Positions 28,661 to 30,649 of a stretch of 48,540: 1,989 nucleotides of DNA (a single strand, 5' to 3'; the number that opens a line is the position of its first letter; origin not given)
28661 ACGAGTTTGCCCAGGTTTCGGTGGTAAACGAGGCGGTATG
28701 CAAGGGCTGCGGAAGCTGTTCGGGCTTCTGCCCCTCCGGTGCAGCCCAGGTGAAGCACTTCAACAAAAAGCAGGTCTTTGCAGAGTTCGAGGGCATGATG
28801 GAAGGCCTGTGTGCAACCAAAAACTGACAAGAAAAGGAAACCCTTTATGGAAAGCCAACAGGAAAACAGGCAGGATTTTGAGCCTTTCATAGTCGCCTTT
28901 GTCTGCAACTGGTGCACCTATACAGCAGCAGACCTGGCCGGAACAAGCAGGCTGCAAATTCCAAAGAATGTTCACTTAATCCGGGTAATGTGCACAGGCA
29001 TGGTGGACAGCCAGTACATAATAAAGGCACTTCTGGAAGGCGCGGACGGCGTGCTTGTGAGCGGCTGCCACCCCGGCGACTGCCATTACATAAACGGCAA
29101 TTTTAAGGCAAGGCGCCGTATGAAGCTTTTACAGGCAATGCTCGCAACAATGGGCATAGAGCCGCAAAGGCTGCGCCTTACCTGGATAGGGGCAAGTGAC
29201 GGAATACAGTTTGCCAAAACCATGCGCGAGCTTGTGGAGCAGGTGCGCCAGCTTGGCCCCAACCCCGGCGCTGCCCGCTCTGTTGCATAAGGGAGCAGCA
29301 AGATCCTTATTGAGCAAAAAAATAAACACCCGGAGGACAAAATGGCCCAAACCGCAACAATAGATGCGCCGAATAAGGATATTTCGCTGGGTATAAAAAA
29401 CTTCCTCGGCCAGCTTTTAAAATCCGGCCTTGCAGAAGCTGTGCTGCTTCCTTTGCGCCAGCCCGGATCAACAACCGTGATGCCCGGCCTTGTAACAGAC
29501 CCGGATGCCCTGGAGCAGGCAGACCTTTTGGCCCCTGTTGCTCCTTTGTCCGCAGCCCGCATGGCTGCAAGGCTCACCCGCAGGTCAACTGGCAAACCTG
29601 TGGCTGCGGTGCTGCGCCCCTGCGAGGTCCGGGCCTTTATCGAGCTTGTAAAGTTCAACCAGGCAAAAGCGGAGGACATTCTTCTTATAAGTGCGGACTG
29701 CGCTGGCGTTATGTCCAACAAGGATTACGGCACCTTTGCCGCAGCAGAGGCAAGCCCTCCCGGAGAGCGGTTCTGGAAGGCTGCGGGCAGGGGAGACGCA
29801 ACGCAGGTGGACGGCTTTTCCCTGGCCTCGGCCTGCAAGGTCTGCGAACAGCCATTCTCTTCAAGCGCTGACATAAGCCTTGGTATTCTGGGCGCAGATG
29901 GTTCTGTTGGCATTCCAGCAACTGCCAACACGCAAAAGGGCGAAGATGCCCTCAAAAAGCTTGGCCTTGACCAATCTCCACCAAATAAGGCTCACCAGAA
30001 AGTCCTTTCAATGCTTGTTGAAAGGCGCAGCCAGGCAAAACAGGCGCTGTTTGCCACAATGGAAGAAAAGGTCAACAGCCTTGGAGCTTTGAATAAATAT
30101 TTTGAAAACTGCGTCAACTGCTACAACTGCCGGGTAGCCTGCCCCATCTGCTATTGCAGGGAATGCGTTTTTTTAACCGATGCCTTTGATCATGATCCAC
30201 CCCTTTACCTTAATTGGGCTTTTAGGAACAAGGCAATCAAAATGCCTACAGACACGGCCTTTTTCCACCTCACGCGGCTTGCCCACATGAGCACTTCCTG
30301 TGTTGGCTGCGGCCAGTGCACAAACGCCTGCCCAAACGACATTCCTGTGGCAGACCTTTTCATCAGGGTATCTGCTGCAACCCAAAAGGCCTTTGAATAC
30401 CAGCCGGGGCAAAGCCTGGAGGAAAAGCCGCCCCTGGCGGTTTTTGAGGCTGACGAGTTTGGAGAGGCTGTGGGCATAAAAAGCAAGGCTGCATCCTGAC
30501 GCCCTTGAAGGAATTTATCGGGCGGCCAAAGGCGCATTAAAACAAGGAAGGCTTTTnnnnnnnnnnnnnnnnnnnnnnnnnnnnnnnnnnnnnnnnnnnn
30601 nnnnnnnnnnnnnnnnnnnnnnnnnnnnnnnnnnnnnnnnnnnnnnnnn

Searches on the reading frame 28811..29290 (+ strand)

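Call 10: search_protein_families(library=pfam, proteins=[window:28811-29290:+], max_evalue=0.01)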
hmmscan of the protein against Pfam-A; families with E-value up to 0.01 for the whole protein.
window:28811-29290:+ (159 aa): 1 family
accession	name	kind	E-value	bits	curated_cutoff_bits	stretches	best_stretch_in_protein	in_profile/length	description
PF02662.21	FlpD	-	1.4e-54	183.8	22.3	1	27-149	1-123/123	Methyl-viologen-reducing hydrogenase, delta subunit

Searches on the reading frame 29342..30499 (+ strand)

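Call 10: search_protein_families(library=pfam, proteins=[window:29342-30499:+], max_evalue=0.01)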
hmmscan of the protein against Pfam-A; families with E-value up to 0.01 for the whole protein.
window:29342-30499:+ (385 aa): 12 families
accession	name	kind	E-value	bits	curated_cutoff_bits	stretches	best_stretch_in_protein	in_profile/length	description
PF13534.11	Fer4_17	-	7.2e-07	30.1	22.2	1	271-334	7-60/61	4Fe-4S dicluster domain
PF13183.11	Fer4_8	-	1.6e-06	29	27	1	255-334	3-68/68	4Fe-4S dicluster domain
PF04432.18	FrhB_FdhB_C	-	3.4e-06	27.5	23.3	1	86-206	3-135/150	Coenzyme F420 hydrogenase/dehydrogenase, beta subunit C terminus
PF13237.11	Fer4_10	-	3.8e-06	27.2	25.5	1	317-342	6-22/53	4Fe-4S dicluster domain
PF00037.32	Fer4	-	9.1e-05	22.5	21.1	1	319-334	7-22/24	4Fe-4S binding domain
PF17179.9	Fer4_22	-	0.00012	23.3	27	1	315-334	76-95/95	4Fe-4S dicluster domain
PF12797.12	Fer4_2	-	0.00015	21.9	24.5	1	318-331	8-21/22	4Fe-4S binding domain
PF12837.12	Fer4_6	-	0.00036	20.8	25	1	315-333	4-22/24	4Fe-4S binding domain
PF12800.12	Fer4_4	-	0.0025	18.5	24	1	319-332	3-16/17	4Fe-4S binding domain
PF13187.11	Fer4_9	-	0.0026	18.2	27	0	256-333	1-50/52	4Fe-4S dicluster domain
PF25160.1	LdpA_Fe-S-bd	-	0.0069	16.6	27.6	1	316-333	24-41/49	LdpA Fe-S cluster-binding domain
PF12838.12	Fer4_7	-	0.0084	17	27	1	256-333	1-51/52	4Fe-4S dicluster domain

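Call 30: search_protein_families(library=ncbifam, proteins=[window:29342-30499:+], max_evalue=0.001)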
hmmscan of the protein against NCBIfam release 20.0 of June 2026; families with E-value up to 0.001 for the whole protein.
window:29342-30499:+ (385 aa): 12 families
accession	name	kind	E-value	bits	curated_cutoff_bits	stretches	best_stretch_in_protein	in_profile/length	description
NF045663.1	diclust_near_Sec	equivalog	1.7e-06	26.4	530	1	255-341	301-376/759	pyridine nucleotide-disulfide oxidoreductase/dicluster-binding protein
NF009053.0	PRK12387.1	subfamily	5.9e-06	26.1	204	0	315-333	35-53/180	formate hydrogenlyase complex iron-sulfur subunit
TIGR02910.1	sulfite_red_A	equivalog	6.6e-06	25.6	323.15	0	238-274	203-239/334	anaerobic sulfite reductase subunit AsrA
NF040829.1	sulfhyd_ShyB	equivalog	2.2e-05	23.6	690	0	246-276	218-249/334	NAD(P)-dependent hydrogenase/sulfhydrogenase 2 subunit beta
TIGR00314.1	cdhA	equivalog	5e-05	21.3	781.3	0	310-349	429-468/784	CO dehydrogenase/acetyl-CoA synthase complex subunit alpha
TIGR02176.1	pyruv_ox_red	equivalog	0.00013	19.9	911.35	1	254-333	682-754/1167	pyruvate:ferredoxin (flavodoxin) oxidoreductase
NF008369.0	PRK11168.1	equivalog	0.00024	20.1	278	0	318-347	58-87/401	anaerobic glycerol-3-phosphate dehydrogenase subunit C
NF038196.1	ferrodoxin_EFR1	subfamily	0.00034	20.7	75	0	306-332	172-198/242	EFR1 family ferrodoxin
NF045670.1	quin_L_LdhH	equivalog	0.0004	18.8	800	0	305-350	340-386/706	L-lactate dehydrogenase (quinone) large subunit LdhH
NF007204.0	PRK09625.1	equivalog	0.00079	19.4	125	0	255-268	59-72/133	pyruvate flavodoxin oxidoreductase subunit delta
NF041837.1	rnfC_Methano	equivalog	0.001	18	650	0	306-349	386-428/438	Rnf electron transport complex subunit RnfC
NF004898.0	PRK06259.1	equivalog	0.001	17.8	385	0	205-338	92-206/488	fumarate reductase (CoM/CoB) subunit TfrB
